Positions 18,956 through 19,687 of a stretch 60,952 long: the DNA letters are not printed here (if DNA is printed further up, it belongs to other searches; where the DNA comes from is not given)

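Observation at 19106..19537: Minimal uL3 lacking about 65 internal residues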

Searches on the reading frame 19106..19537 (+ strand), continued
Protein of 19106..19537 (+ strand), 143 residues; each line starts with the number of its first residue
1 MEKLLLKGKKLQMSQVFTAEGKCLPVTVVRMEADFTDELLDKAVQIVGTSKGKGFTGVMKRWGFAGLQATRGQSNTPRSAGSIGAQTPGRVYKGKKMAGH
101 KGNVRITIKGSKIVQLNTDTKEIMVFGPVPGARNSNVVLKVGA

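Call 19: list_cluster_members(proteins=[P0004, P0016, P0018, P0030, P0033, P0035, P0060, P0061, P0071, P0073])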
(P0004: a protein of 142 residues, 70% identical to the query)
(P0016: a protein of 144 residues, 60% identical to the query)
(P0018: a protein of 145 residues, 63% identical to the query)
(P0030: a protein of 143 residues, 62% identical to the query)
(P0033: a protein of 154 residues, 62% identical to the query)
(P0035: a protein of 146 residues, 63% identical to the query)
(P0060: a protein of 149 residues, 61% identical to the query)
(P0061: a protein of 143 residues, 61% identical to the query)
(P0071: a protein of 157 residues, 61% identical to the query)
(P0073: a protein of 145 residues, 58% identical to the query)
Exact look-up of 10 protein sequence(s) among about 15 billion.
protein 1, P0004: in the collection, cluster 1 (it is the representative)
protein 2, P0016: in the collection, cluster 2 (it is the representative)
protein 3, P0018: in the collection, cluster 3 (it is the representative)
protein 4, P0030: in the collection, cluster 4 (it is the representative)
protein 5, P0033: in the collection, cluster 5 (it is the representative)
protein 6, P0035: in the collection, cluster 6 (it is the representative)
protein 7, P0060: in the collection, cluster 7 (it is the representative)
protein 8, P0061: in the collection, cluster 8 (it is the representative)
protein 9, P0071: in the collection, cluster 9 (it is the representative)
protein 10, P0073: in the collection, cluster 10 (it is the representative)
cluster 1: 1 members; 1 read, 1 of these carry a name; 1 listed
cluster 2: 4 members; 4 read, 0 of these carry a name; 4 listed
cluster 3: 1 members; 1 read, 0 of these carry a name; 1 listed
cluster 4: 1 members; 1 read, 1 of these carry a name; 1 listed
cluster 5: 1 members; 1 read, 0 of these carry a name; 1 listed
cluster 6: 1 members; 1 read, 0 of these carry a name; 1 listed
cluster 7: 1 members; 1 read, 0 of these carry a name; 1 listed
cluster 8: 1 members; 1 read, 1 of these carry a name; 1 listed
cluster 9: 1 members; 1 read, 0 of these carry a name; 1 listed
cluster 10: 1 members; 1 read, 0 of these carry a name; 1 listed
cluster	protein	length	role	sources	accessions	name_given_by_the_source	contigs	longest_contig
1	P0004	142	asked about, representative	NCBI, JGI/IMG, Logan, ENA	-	large subunit ribosomal protein L3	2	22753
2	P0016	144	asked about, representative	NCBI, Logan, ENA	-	-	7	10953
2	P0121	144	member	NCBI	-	-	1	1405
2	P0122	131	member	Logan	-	-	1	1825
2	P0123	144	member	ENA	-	-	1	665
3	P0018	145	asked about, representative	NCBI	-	-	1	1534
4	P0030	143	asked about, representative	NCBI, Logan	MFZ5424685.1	MAG: 50S ribosomal protein L3 [Patescibacteria group bacterium]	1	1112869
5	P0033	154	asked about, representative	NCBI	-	-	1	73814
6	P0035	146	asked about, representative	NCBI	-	-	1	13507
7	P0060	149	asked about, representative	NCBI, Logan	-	-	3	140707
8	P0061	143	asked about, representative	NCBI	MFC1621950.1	50S ribosomal protein L3 [Patescibacteria group bacterium]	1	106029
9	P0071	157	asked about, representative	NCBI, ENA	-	-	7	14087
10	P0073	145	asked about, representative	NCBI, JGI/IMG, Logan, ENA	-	-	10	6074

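Call 25: search_protein_representatives(protein=window:19106-19534:+)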
Query: 143 residues. Proteins with E-value up to 0.001 (for the whole library): 4204; up to 1e-10: 2325; up to 1e-30: 7. The best 150 are listed.
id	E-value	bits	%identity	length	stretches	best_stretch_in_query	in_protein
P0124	1.4e-43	164.4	58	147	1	5-141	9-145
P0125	2.9e-41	156.9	46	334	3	38-142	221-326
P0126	3.9e-38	146.8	54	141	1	6-139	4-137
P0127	6.7e-36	139.5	53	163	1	6-140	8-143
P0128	4.4e-35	136.9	53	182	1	6-139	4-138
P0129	1.1e-34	135.6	52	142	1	6-141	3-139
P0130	8.0e-32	126.3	51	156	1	7-137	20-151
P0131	3.4e-30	121.1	50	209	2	42-140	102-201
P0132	5.4e-29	117.2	45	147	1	3-138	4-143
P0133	8.2e-29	116.6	49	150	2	48-140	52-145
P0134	1.4e-28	115.8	50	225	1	6-141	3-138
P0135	4.1e-28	114.3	54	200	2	23-140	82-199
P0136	6.1e-28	113.8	52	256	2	42-136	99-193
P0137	1.8e-27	112.2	62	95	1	13-96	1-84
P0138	2.5e-27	111.8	50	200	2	42-137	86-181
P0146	3.0e-26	108.3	46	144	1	2-139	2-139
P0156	2.7e-25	105.2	41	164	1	5-142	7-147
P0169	1.4e-24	102.9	47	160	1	9-141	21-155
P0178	3.9e-24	101.5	43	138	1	5-139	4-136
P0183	4.6e-24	101.2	45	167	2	42-135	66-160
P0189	6.5e-24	100.8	41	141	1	5-140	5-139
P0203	2.0e-23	99.2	44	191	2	7-137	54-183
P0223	8.2e-23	97.2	41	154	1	1-140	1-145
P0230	1.3e-22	96.5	44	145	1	5-137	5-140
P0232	1.6e-22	96.3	55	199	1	43-137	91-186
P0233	1.7e-22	96.2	44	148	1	5-134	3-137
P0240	2.2e-22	95.8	46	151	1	5-140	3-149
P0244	3.5e-22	95.1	47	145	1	8-141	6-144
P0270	1.2e-21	93.4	43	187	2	39-137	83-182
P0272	1.2e-21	93.4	48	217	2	43-138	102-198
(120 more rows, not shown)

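Call 29: predict_structure(alignment_id=A1)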
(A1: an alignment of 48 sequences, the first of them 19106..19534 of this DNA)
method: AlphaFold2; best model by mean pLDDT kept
length: 143 residues; sequences in the alignment: 48
mean_pLDDT: 76.0   pTM: 0.63
mean pLDDT of the five models: 76.0, 74.8, 74.1, 71.2, 71.0
residues with pLDDT >= 90: 63; 70-90: 26; 50-70: 28; < 50: 26
segments of 3 or more residues with pLDDT < 50: 54-68, 70-73, 93-99
pLDDT, mean of each block of 10 residues (from residue 1): 84 92 94 91 91 51 44 56 57 49 80 93 91 91 72
secondary structure, 60 per line:
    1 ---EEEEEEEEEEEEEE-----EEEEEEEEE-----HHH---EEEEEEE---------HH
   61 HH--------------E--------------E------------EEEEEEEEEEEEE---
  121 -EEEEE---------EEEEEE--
elements in order: E4-17 E23-31 E43-49 H59-62 E105-117 E122-126 E136-141

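Call 33: fold_search(model_id=the predicted structure, library=pdb)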
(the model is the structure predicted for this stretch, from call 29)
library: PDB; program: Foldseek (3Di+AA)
matches with E <= 10: 427; with E <= 0.001: 96
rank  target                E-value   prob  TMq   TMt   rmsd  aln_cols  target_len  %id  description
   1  7m4x_D                2.2e-10  1.00  0.57  0.40  12.6       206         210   30  A. baumannii Ribosome-Eravacycline complex: P-site tRNA 70S (released 2021-05-19)
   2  8rwg_E                3.3e-10  1.00  0.59  0.41  12.2       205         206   30  PAO1 wild-type ribosome, R, reference map (released 2025-02-12)
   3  6v39_D                4.8e-10  1.00  0.57  0.39  12.6       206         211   30  Cryo-EM structure of the Acinetobacter baumannii Ribosome: 70S with P-site tRNA (released 2020-02-05)
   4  7a0r_B                1.3e-09  1.00  0.56  0.40  12.2       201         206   30  50S Deinococcus radiodurans ribosome bounded with mycinamicin I (released 2021-08-18)
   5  6spb_D                1.5e-09  1.00  0.60  0.42  12.0       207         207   29  Pseudomonas aeruginosa 50s ribosome from a clinical isolate with a mutation in uL6 (released 2019-10-16)
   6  9h91_D                1.6e-09  1.00  0.58  0.40  12.0       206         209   32  Cryo-EM structure of the Vibrio natrigens 50S ribosomal subunit in complex with the proline-rich antimicrobial peptide (released 2025-05-21)
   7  9i5t_E                2.1e-09  1.00  0.53  0.38  13.0       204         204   32  50S subunit of P. gingivalis ribosome with Lefamulin (released 2025-08-20)
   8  8fiz_BE               2.4e-09  1.00  0.58  0.41  11.6       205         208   31  Cryo-EM structure of E. coli 70S Ribosome containing mRNA and tRNA (in the transcription-translation complex) (released 2023-03-29)
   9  8rd8_Af               3.0e-09  1.00  0.57  0.39  12.3       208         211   26  Cryo-EM structure of P. urativorans 70S ribosome in complex with hibernation factors Balon and RaiA (structure 1). (released 2024-02-21)
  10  7unr_D                4.7e-09  1.00  0.59  0.41  12.2       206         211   30  Pseudomonas aeruginosa 70S ribosome initiation complex bound to compact IF2-GDP (composite structure I-A) (released 2022-06-22)
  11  7p7q_H                5.3e-09  1.00  0.58  0.41  11.7       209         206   24  E. faecalis 70S ribosome bound by PoxtA-EQ2, high-resolution combined volume (released 2022-02-23)
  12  7jil_C                5.9e-09  1.00  0.55  0.39  13.3       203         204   27  70S ribosome Flavobacterium johnsoniae (released 2020-12-02)
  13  6q9a_C                6.3e-09  1.00  0.59  0.42  12.4       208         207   30  Structure of tmRNA SmpB bound past E site of E. coli 70S ribosome (released 2019-04-17)
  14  8bf7_B                6.6e-09  1.00  0.56  0.40  13.0       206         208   30  Elongating E. coli 70S ribosome containing deacylated tRNA(iMet) in the P-site and AAA mRNA codon with cognate dipepti (released 2023-08-16)
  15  8wib_F                7.0e-09  1.00  0.58  0.40  12.1       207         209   26  Cryo- EM structure of Mycobacterium smegmatis 70S ribosome, E- tRNA and RafH. (released 2024-02-28)
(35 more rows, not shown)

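Call 37: list_cluster_members(proteins=[P0124, P0126, P0129, P0132, P0138, P0203, P0232, P0272, P0270, P0183])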
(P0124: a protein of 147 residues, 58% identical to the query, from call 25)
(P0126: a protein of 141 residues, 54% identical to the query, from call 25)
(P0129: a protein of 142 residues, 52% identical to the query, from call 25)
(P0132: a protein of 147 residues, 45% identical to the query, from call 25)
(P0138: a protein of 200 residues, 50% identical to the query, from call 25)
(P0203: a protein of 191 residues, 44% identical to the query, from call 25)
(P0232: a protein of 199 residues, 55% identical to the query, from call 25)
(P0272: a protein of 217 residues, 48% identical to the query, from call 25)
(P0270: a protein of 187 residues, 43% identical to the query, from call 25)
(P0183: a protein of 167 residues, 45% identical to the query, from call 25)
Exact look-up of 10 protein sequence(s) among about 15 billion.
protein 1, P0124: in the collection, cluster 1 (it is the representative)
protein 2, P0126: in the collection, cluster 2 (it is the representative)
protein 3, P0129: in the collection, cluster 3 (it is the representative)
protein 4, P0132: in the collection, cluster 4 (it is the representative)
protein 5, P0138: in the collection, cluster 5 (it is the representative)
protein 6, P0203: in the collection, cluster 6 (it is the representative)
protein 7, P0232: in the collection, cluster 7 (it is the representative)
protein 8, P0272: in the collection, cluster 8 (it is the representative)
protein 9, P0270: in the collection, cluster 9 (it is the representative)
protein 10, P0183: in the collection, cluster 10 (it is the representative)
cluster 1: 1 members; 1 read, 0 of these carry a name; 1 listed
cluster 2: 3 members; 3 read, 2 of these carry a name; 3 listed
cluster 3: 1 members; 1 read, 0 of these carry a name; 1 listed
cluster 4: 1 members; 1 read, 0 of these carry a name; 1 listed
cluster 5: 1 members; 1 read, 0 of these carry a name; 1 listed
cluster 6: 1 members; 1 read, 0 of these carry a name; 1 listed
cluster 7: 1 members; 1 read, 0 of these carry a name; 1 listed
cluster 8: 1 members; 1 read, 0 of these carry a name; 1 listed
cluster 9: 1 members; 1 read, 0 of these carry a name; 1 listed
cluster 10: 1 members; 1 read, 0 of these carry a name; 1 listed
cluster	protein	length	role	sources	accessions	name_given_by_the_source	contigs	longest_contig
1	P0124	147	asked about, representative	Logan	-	-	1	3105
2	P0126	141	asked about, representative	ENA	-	-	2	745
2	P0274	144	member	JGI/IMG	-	large subunit ribosomal protein L3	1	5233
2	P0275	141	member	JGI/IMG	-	large subunit ribosomal protein L3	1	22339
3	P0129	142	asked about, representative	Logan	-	-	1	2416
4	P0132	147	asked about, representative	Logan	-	-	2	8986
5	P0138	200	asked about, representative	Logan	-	-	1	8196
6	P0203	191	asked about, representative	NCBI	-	-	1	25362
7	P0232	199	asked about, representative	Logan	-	-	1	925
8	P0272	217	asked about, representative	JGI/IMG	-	-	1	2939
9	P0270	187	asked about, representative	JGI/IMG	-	-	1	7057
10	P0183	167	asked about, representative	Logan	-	-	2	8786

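Call 38: list_cluster_members(proteins=[P0146, P0156, P0169, P0178, P0189, P0223, P0230, P0233, P0240, P0244])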
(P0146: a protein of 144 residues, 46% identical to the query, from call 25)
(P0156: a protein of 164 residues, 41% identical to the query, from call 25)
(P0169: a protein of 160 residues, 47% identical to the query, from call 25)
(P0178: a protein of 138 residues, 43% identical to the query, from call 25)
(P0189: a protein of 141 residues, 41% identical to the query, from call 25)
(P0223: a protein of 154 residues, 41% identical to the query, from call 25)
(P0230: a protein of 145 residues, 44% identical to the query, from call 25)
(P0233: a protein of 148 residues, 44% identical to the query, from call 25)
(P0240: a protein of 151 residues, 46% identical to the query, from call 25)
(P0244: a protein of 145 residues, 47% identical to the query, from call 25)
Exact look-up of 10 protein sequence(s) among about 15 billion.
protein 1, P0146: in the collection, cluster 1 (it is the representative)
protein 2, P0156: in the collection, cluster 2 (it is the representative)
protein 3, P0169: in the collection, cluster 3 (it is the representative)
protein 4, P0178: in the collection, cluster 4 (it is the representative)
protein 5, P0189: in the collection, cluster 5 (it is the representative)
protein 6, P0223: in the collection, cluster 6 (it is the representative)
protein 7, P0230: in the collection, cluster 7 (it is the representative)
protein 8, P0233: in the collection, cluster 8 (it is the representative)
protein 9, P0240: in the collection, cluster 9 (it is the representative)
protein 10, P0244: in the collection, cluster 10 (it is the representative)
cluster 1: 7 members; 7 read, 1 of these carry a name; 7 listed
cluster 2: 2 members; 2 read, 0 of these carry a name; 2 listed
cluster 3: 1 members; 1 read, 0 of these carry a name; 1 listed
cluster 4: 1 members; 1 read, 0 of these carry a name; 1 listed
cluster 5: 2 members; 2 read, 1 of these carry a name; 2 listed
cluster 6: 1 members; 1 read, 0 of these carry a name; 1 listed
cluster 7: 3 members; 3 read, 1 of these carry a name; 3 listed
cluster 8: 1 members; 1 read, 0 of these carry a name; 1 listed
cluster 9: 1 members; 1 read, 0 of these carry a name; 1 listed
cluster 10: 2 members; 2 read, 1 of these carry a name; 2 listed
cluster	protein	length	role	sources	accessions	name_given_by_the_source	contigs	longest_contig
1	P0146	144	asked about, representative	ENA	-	-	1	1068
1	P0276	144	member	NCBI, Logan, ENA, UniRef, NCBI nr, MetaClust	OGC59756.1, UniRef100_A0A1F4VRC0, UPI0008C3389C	50S ribosomal protein L3 [candidate division WWE3 bacterium RIFCSPLOWO2_01_FULL_42_11] | 50S ribosomal protein L3 n=1 Tax=candidate division WWE3 bacterium ... | MAG: 50S ribosomal protein L3 [candidate division WWE3 bacterium ...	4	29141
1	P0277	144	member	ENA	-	-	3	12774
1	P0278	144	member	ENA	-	-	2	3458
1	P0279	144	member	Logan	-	-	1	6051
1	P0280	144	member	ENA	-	-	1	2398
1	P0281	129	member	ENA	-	-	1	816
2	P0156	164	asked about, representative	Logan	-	-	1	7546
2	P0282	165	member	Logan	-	-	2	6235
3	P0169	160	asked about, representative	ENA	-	-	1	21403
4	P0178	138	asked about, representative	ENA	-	-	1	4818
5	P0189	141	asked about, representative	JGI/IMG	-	large subunit ribosomal protein L3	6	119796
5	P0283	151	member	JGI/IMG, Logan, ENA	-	-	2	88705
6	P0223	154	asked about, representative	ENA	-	-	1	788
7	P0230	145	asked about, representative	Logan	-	-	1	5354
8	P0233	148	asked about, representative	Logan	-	-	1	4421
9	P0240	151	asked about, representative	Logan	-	-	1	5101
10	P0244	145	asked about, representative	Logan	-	-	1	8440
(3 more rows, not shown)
